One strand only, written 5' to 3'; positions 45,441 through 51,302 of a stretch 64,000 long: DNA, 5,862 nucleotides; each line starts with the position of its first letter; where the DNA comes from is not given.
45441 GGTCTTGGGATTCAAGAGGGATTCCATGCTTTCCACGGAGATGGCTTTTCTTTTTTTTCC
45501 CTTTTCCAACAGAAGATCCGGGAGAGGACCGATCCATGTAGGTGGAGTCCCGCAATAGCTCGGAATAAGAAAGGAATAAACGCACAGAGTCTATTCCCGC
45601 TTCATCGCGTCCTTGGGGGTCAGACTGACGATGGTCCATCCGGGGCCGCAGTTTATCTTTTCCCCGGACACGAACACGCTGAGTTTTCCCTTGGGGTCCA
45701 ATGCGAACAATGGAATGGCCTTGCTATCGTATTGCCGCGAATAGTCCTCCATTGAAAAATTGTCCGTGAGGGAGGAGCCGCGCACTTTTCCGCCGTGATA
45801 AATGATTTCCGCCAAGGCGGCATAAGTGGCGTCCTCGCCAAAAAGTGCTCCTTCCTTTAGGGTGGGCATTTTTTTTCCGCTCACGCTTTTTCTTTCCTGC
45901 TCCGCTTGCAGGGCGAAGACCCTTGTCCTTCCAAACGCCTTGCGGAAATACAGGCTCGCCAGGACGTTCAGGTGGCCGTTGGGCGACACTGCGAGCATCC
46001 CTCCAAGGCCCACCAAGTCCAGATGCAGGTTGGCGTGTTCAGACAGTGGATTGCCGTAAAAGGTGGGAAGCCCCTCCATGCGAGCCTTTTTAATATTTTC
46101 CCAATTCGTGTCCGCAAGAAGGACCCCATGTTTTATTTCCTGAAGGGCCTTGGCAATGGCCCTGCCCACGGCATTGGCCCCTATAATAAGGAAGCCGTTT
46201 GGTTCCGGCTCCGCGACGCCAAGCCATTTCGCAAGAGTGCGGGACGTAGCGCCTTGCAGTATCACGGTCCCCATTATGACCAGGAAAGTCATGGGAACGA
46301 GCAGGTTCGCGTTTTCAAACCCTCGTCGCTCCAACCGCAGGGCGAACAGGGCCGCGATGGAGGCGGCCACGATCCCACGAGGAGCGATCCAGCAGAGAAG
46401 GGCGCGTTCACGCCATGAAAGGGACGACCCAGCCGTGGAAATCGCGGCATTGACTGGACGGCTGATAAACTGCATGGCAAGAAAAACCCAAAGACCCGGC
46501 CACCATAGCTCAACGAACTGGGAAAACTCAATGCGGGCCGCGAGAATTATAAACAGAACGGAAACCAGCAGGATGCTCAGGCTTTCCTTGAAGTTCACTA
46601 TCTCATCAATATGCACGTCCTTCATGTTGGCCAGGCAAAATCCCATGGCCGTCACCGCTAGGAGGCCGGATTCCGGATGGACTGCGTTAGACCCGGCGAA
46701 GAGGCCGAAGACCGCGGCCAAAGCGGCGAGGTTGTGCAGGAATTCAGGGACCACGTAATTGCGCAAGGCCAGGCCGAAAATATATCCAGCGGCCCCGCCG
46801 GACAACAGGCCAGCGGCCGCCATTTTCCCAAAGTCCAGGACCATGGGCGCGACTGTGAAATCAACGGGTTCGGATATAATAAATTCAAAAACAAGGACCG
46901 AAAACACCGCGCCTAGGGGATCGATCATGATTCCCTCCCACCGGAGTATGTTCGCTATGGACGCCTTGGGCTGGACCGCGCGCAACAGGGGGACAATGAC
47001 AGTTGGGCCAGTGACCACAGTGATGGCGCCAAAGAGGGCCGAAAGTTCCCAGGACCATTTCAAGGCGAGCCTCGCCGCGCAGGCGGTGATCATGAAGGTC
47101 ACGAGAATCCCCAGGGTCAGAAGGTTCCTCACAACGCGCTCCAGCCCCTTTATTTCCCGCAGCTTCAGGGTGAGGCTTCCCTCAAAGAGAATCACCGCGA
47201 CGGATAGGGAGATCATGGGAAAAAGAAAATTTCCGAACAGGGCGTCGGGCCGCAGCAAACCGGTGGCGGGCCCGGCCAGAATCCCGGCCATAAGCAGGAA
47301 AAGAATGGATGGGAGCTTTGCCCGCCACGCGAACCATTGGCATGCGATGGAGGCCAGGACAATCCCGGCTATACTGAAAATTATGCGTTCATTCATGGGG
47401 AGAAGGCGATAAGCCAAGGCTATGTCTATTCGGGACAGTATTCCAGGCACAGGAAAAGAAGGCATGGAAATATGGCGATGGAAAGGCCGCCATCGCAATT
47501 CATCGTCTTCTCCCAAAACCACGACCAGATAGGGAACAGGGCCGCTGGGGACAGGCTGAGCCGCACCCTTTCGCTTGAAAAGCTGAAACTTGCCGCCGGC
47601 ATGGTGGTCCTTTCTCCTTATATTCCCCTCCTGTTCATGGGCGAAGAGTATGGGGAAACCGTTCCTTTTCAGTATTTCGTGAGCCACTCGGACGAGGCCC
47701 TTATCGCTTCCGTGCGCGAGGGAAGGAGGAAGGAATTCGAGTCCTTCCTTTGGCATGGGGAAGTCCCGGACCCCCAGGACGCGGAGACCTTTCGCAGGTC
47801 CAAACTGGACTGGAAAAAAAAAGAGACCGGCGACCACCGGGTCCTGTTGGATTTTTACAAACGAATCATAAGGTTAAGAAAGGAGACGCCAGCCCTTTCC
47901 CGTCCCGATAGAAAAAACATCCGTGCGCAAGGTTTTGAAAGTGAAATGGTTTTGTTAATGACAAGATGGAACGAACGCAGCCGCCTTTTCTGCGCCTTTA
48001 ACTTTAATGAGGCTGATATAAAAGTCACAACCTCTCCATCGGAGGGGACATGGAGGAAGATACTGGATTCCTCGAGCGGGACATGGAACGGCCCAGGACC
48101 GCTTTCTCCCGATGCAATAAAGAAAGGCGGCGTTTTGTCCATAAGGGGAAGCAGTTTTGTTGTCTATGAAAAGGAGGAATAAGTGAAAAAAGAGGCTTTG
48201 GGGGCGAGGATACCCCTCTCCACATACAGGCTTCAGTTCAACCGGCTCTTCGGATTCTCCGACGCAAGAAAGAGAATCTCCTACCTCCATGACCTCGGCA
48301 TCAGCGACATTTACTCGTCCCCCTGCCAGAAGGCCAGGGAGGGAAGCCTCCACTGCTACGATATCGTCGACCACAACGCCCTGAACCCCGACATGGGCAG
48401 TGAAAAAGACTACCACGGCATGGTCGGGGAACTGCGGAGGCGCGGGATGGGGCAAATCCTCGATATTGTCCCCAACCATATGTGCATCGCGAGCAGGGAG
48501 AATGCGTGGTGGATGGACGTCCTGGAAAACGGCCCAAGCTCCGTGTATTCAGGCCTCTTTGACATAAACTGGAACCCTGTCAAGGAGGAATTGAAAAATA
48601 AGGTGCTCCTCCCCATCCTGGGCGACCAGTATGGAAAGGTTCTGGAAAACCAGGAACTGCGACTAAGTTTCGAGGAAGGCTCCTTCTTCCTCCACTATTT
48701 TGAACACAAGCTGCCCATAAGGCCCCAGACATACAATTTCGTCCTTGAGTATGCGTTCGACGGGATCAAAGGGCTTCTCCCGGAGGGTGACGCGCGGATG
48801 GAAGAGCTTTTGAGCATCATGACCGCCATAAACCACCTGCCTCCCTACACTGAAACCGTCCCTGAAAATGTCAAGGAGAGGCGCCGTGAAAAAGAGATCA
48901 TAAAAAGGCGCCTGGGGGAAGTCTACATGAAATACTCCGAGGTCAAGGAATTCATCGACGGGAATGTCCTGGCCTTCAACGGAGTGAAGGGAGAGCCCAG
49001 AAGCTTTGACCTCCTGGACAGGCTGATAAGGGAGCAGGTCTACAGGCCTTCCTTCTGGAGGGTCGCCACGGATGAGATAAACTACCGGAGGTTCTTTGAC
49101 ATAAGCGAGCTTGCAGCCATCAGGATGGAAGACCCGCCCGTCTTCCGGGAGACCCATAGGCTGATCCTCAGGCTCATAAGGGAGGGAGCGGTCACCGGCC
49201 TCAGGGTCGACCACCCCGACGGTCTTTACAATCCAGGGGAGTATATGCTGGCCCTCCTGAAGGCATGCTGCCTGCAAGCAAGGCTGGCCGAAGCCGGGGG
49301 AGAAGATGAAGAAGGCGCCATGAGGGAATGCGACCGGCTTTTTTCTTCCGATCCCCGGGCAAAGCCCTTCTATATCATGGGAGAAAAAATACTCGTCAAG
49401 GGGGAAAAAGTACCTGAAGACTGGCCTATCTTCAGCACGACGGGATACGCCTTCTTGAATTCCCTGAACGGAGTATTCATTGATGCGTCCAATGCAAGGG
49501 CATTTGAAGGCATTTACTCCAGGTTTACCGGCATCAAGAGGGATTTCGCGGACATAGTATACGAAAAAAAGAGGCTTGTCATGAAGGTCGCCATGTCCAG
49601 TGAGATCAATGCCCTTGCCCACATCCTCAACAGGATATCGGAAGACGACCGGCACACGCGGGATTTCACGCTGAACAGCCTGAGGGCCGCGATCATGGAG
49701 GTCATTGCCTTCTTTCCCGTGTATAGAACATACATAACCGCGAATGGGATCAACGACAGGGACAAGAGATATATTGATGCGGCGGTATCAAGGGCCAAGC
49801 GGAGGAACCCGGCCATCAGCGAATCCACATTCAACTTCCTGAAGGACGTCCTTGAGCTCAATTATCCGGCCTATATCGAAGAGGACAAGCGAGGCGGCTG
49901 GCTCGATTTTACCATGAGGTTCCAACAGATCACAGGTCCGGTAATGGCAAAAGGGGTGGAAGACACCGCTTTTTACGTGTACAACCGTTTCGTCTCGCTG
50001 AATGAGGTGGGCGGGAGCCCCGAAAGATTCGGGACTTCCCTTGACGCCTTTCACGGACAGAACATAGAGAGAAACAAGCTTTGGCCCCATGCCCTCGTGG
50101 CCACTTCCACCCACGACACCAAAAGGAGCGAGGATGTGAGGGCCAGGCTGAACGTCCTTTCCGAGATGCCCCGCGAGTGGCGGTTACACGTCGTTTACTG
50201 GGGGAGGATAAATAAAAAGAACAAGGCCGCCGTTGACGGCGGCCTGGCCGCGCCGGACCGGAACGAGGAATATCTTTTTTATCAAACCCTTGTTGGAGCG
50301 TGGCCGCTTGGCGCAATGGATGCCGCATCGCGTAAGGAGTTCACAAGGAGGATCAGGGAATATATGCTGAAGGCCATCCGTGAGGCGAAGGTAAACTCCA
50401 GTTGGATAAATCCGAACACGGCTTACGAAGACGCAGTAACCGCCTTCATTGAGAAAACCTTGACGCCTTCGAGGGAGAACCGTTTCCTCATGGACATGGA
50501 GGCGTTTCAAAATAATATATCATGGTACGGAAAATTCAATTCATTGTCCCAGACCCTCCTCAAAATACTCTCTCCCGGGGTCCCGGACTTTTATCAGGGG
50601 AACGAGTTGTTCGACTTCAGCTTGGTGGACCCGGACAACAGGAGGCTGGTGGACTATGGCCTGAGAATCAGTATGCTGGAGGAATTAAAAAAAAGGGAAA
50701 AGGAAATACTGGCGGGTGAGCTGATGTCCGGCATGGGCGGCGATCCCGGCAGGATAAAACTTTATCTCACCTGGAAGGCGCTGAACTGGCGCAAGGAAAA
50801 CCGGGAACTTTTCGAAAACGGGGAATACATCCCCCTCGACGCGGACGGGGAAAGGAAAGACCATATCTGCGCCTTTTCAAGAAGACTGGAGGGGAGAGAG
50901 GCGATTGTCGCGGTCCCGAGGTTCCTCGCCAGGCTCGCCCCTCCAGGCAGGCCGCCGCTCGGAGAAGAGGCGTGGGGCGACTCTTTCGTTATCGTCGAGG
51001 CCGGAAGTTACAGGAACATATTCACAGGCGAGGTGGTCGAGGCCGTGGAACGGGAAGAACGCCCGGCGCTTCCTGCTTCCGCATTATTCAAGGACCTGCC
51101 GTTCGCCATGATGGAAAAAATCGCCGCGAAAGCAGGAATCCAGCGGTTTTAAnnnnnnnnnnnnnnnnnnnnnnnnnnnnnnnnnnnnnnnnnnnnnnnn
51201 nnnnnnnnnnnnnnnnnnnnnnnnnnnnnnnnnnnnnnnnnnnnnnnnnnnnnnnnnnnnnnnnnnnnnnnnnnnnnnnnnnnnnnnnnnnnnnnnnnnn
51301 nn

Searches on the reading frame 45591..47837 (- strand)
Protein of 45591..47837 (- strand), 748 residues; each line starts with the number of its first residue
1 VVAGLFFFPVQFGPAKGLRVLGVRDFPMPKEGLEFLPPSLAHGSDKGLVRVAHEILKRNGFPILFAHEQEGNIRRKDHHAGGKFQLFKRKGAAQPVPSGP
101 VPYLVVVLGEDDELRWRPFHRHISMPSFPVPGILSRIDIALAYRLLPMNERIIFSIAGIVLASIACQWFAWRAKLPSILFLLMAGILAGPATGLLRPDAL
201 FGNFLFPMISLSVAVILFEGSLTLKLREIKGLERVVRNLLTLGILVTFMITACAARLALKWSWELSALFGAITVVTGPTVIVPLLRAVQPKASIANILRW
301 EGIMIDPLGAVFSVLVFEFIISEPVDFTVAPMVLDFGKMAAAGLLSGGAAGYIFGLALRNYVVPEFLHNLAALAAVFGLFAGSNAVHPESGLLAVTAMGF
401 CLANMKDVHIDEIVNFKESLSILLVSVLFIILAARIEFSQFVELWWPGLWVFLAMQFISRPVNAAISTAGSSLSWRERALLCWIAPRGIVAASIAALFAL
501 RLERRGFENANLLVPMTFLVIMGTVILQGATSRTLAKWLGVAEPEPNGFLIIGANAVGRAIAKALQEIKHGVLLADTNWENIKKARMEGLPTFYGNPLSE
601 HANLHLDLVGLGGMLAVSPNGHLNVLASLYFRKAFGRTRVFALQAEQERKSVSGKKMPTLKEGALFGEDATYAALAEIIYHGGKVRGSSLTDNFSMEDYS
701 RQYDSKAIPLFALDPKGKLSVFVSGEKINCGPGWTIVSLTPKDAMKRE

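Call 56: search_protein_families(library=pfam, proteins=[window:45591-47837:-], max_evalue=0.00001)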
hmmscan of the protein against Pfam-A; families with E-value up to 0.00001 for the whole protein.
window:45591-47837:- (748 aa): 2 families
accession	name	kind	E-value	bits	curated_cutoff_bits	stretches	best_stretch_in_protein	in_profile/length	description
PF00999.27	Na_H_Exchanger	-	2.2e-34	119.4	26.2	1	164-538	5-375/375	Sodium/hydrogen exchanger, transmembrane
PF02254.24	TrkA_N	-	4.4e-11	43.6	23.8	1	549-650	1-102/116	TrkA-N domain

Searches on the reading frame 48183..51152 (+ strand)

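Call 56: search_protein_families(library=pfam, proteins=[window:48183-51152:+], max_evalue=0.00001)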
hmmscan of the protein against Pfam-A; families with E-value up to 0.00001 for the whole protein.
window:48183-51152:+ (989 aa): 1 family
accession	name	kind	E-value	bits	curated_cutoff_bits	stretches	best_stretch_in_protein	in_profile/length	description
PF00128.31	Alpha-amylase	-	3.5e-17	63.2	22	1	30-178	23-157/446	Alpha amylase, catalytic domain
